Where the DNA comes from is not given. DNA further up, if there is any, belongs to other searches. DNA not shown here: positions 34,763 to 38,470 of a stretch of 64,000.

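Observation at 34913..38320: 1135-aa fusion of a PanE/ApbA-like domain, a DUF2889-like module and a FadD-type acyl-CoA synthetase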

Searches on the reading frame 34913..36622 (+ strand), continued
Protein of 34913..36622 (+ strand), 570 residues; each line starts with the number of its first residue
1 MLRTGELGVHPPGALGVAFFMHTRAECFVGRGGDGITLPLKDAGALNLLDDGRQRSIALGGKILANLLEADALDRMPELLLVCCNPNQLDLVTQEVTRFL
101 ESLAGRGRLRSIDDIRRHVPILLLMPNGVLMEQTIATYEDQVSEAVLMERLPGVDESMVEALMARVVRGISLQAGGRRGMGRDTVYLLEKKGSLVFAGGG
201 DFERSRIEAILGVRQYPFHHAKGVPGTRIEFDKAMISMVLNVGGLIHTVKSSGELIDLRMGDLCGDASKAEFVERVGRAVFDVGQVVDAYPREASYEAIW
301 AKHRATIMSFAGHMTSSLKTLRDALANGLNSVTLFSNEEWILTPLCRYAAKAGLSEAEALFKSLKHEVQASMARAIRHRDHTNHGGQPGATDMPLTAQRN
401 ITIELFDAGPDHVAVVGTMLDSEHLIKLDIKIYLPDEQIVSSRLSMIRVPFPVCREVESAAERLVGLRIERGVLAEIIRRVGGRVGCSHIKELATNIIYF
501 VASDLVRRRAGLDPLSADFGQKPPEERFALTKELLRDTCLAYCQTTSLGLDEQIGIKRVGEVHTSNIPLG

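Call 79: search_protein_families(library=ncbifam, proteins=[L058:17244-18482:+, L058:18486-19823:+, L058:19850-20614:+, L058:20589-21557:+, L058:6331-7521:+, L058:5575-6321:+], max_evalue=1e-15)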
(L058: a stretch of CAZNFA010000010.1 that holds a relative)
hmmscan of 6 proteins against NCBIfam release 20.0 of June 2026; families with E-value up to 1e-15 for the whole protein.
L058:17244-18482:+ (412 aa): 4 families
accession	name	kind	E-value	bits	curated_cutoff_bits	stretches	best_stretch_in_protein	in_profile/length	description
TIGR03190.1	benz_CoA_bzdN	equivalog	3.3e-147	490.2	453.8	1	40-412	4-377/377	benzoyl-CoA reductase, bzd-type, subunit N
NF040772.1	double_cubane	equivalog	2.1e-55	188.3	350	1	55-406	13-372/372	double-cubane-cluster-containing anaerobic reductase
NF052456.1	HyiscapDhHadC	equivalog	9.9e-52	176.1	700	1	40-406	5-372/372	(R)-2-hydroxyisocaproyl-CoA dehydratase subunit beta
TIGR02263.1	benz_CoA_red_C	equivalog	4.6e-44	150.9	421.15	1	53-382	19-355/380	benzoyl-CoA reductase subunit C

L058:18486-19823:+ (445 aa): 2 families
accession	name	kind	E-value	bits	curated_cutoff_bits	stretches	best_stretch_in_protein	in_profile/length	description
TIGR03191.1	benz_CoA_bzdO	equivalog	3.9e-208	691.9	448.6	1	14-441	1-427/430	benzoyl-CoA reductase, bzd-type, subunit O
NF052455.1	HyiscapDhHadB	equivalog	2e-38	132.1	750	1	23-307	6-289/398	(R)-2-hydroxyisocaproyl-CoA dehydratase subunit alpha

L058:19850-20614:+ (254 aa): 5 families
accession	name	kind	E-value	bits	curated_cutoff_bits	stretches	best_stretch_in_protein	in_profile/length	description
TIGR00241.1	CoA_E_activ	domain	2.6e-64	217.1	125.4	1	2-250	1-247/248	acyl-CoA dehydratase activase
TIGR03192.1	benz_CoA_bzdQ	equivalog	5.7e-38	131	380.2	1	1-250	32-284/293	benzoyl-CoA reductase, bzd-type, subunit Q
TIGR02261.1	benz_CoA_red_D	equivalog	7.4e-36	123.7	312.85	1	2-250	2-260/262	benzoyl-CoA reductase subunit D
TIGR03286.1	methan_mark_15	hypoth_equivalog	1.7e-32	112.9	455.75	1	2-252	145-401/404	methanogenesis marker 15 protein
TIGR02259.1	benz_CoA_red_A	equivalog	3.9e-27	95.1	578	1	45-249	217-429/432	benzoyl-CoA reductase subunit A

L058:20589-21557:+ (322 aa): 5 families
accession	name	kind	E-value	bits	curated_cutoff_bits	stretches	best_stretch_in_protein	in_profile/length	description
TIGR03192.1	benz_CoA_bzdQ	equivalog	1.2e-130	435.2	380.2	1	20-309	3-292/293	benzoyl-CoA reductase, bzd-type, subunit Q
TIGR00241.1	CoA_E_activ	domain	1.6e-63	214.5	125.4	1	51-301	2-247/248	acyl-CoA dehydratase activase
TIGR02259.1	benz_CoA_red_A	equivalog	1.6e-42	145.8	578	1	105-303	230-432/432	benzoyl-CoA reductase subunit A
TIGR02261.1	benz_CoA_red_D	equivalog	2.1e-33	115.6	312.85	1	50-302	2-261/262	benzoyl-CoA reductase subunit D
TIGR03286.1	methan_mark_15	hypoth_equivalog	3.8e-31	108.5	455.75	1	50-303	145-401/404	methanogenesis marker 15 protein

L058:6331-7521:+ (396 aa): 31 families (the best 25 are shown)
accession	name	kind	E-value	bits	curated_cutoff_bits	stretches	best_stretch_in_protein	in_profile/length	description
TIGR01930.1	AcCoA-C-Actrans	subfamily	3.7e-133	444.2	240.55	1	9-392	2-384/385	acetyl-CoA C-acyltransferase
NF006086.0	PRK08235.1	equivalog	1.3e-126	422.9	526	1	6-393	4-391/393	acetyl-CoA C-acetyltransferase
NF006552.0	PRK09051.1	subfamily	3.4e-119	398.6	565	1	4-394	4-394/395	beta-ketothiolase BktB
NF004206.0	PRK05656.1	subfamily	1.5e-113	379.8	688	1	4-394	2-392/392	acetyl-CoA C-acetyltransferase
NF042999.1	bketothiol_BktB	equivalog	3.5e-110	368.9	725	1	5-393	4-392/394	beta-ketothiolase BktB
NF004853.0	PRK06205.1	subfamily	5.1e-109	364.9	551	1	4-394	2-402/404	acetyl-CoA C-acetyltransferase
NF006551.0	PRK09050.1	subfamily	2.1e-103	346.5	605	1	5-394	3-400/401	3-oxoadipyl-CoA thiolase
TIGR02430.1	pcaF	equivalog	3e-101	339.4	597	1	6-394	3-399/400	3-oxoadipyl-CoA thiolase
NF042967.1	AcCoAtase_PhaA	equivalog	5.3e-101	338.6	740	1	4-394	2-395/396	acetyl-CoA acetyltransferase PhaA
NF005404.0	PRK06954.1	subfamily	2.4e-96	323.2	687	1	4-392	7-394/397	acetyl-CoA C-acetyltransferase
NF005805.0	PRK07661.1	equivalog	4.4e-96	322.2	633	1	5-391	3-387/391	acetyl-CoA C-acetyltransferase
NF005152.0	PRK06633.1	equivalog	1.4e-93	313.6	675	1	6-392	5-389/392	acetyl-CoA C-acetyltransferase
NF005890.0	PRK07851.1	equivalog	3.8e-93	312.7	580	1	5-394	3-404/406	acetyl-CoA C-acetyltransferase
NF006001.0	PRK08131.1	equivalog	6.5e-91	305.2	622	1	10-394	8-399/401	3-oxoadipyl-CoA thiolase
NF006553.0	PRK09052.1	equivalog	5e-89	299.1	567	1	3-393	5-397/399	acetyl-CoA C-acyltransferase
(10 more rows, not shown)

L058:5575-6321:+ (248 aa): 206 families (the best 25 are shown)
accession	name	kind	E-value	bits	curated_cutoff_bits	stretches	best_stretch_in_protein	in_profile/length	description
TIGR01830.1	3oxo_ACP_reduc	equivalog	3.6e-90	301.8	297.75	1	9-245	1-237/239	3-oxoacyl-[acyl-carrier-protein] reductase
NF004198.0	PRK05653.1-3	equivalog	2.5e-88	295.7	296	1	2-248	3-248/248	3-oxoacyl-ACP reductase FabG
TIGR01829.1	AcAcCoA_reduct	subfamily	7.1e-84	281.2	302.1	1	9-248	3-242/242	acetoacetyl-CoA reductase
NF004197.0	PRK05653.1-1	equivalog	2e-81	273.3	332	1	3-247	4-247/249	3-oxoacyl-ACP reductase FabG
NF009464.0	PRK12824.1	subfamily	2.5e-81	273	269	1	7-248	3-244/245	3-oxoacyl-ACP reductase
NF009466.0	PRK12826.1-2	subfamily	2.2e-80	269.7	222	1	7-247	4-245/248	3-oxoacyl-ACP reductase FabG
NF009546.0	PRK12935.1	equivalog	8.8e-76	254.7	418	1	1-248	1-247/247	acetoacetyl-CoA reductase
NF004199.0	PRK05653.1-4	equivalog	2.6e-74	249.9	301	1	4-247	3-246/247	3-oxoacyl-ACP reductase FabG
NF053542.1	FlxB_rubin_SDR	equivalog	3.1e-74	249.7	340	1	7-245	1-238/239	flexirubin biosynthesis SDR family reductase FlxB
NF005559.1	PRK07231.1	subfamily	6.3e-74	248.6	215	1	4-247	2-248/249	glucose 1-dehydrogenase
NF004200.0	PRK05653.1-5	equivalog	5.3e-73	245.5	273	1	7-245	3-240/242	3-oxoacyl-ACP reductase FabG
NF052558.1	MBtsdlDhBudC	equivalog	8.9e-67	225.3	270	1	5-246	2-241/250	meso-2,3-butanediol dehydrogenase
NF006070.0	PRK08213.1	subfamily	1.8e-65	221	279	1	3-246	9-256/259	gluconate 5-dehydrogenase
NF047420.2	EF_P_mod_YmfI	equivalog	6.9e-64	215.8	238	1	9-246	2-235/236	elongation factor P 5-aminopentanone reductase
NF053807.1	RhamDHLra1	equivalog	9.2e-64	215.5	400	1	4-248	2-249/252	L-rhamnose 1-dehydrogenase Lra1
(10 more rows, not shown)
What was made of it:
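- On Benzoyl-CoA degradation gene cluster: In the orthologous type-B cluster L058, BzdN (490 against 454), BzdO (692 against 449) and BzdQ (435 against 380) pass (call 79).
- Orthologous type-B clusters carry BzdN, BzdO and BzdQ above the equivalog cutoffs (call 79).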

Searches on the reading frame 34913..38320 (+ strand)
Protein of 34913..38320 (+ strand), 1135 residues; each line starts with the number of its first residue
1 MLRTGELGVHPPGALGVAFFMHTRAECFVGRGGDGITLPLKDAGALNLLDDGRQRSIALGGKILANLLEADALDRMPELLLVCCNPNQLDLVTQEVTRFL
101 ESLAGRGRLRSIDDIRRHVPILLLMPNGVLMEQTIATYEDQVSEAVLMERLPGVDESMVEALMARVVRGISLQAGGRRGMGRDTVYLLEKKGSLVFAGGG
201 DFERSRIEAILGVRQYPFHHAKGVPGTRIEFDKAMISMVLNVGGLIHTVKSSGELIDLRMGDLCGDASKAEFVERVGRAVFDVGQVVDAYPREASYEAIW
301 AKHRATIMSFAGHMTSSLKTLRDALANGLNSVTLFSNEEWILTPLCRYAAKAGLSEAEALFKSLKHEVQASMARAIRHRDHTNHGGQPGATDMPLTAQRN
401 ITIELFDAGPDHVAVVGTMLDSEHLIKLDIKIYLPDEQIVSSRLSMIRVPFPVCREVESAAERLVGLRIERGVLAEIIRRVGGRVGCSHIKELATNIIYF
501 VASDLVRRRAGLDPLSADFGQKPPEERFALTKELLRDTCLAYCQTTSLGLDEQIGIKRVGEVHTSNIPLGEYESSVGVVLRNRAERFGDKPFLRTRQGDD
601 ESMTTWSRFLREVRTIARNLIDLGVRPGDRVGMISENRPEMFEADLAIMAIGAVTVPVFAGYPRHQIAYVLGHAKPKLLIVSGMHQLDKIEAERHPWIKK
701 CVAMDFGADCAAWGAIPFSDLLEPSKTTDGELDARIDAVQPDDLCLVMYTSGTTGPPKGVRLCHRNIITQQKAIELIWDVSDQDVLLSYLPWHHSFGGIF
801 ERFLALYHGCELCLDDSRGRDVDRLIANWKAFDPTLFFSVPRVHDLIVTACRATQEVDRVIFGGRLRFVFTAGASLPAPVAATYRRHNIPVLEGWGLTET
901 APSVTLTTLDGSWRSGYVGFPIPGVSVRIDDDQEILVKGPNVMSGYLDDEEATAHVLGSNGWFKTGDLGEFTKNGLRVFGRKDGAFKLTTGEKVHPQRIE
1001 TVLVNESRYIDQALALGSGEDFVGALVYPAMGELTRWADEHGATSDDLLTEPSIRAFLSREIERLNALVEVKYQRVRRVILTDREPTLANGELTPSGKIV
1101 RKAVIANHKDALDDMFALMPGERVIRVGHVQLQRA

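Call 5: search_protein_families(library=pfam, proteins=[window:34913-38320:+], max_evalue=1)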
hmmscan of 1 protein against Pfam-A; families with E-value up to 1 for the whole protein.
window:34913-38320:+ (1135 aa): 3 families
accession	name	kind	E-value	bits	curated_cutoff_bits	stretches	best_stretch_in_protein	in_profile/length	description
PF00501.34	AMP-binding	-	8.2e-79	265.6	29.9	1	581-947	2-384/384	AMP-binding enzyme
PF11136.13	DUF2889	-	1.7e-12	48.1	25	1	424-497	45-117/123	Protein of unknown function (DUF2889)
PF23562.2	AMP-binding_C_3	-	1.6e-10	41.9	20.8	1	987-1117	5-121/124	AMP-binding enzyme C-terminal domain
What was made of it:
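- On ANL superfamily, AMP-forming acyl-CoA synthetase: 265.6 bits against a cutoff of 29.9, residues 581-947 (call 5).
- On DUF2889 (PF11136): Only profile positions 45-117 of 123 match (call 5).
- Closest known: Standalone DUF2889. Same: A Pfam hit above the gathering score (call 5).
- Closest known: Standalone DUF2889. Different: Only profile positions 45-117 match (call 5).
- Checked: It finds AMP-binding at 581-947 (E 8e-79) and AMP-binding_C_3 at 987-1117 (call 5).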

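Call 6: search_protein_families(library=ncbifam, proteins=[window:34913-38320:+], max_evalue=1)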
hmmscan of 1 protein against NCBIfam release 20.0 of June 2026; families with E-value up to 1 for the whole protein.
window:34913-38320:+ (1135 aa): 105 families (the best 25 are shown)
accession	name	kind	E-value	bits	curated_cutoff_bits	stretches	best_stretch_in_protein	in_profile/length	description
NF009232.0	PRK12582.1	subfamily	2.3e-79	267.3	777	1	562-1126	37-623/624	acyl-CoA synthetase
NF004837.0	PRK06187.1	subfamily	1.9e-66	224.4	476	1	574-1006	8-445/531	long-chain-fatty-acid--CoA ligase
NF038343.1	ligase_FadD11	exception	1.9e-63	214.8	950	2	597-852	23-266/585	fatty acid--CoA ligase FadD11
NF005801.1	PRK07656.1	equivalog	5.7e-57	193.5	657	1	577-1013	4-433/500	FadD3 family acyl-CoA ligase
NF004114.0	PRK05605.1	equivalog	9.5e-51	172.8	766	2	711-1020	191-509/575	long-chain-fatty-acid--CoA ligase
NF005702.0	PRK07514.1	subfamily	1.6e-49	168.6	558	1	581-1010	10-427/506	malonyl-CoA synthase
TIGR01733.1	AA-adenyl-dom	subfamily_domain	1.8e-47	162.1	317.4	1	605-1012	1-406/409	amino acid adenylation domain-containing protein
TIGR01923.1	menE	equivalog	9.1e-46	156.6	330.15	1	605-1018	1-382/442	o-succinylbenzoate--CoA ligase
NF004511.1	PRK05852.1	equivalog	4.4e-43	147.7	650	1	600-1014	23-435/505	FadD7 family fatty acid--CoA ligase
NF009233.0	PRK12583.1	subfamily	5.1e-42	144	832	1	575-1011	19-478/558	fatty acid CoA ligase family protein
NF005714.0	PRK07529.1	subfamily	1.9e-41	142.2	632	1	578-1021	34-512/640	acyl-CoA synthetase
NF004808.0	PRK06155.1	equivalog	1.3e-40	139.2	722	1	570-1010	17-449/542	ATP-dependent acyl-CoA ligase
NF005858.0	PRK07787.1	subfamily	5.8e-40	137.1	575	1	626-1021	44-411/471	acyl-CoA synthetase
NF002966.0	PRK03640.1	equivalog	7.1e-40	137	556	1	600-1021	24-419/483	o-succinylbenzoate--CoA ligase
NF004758.0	PRK06087.1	equivalog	1.8e-39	135.6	736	1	575-1013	25-463/548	medium-chain fatty-acid--CoA ligase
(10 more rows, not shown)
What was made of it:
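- On Feruloyl-CoA synthase / PRK12582 subfamily: 267.3 bits against a cutoff of 777, although the alignment is end to end (call 6).
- Closest known: AMP-forming acyl-CoA synthetases of the long-chain / feruloyl-CoA synthase. Same: PRK12582 aligns end to end, residues 562-1126 (call 6).
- The best family hits are long-chain or FadD-type, and the C-terminal domain is AMP-binding_C_3 (calls 5, 6).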
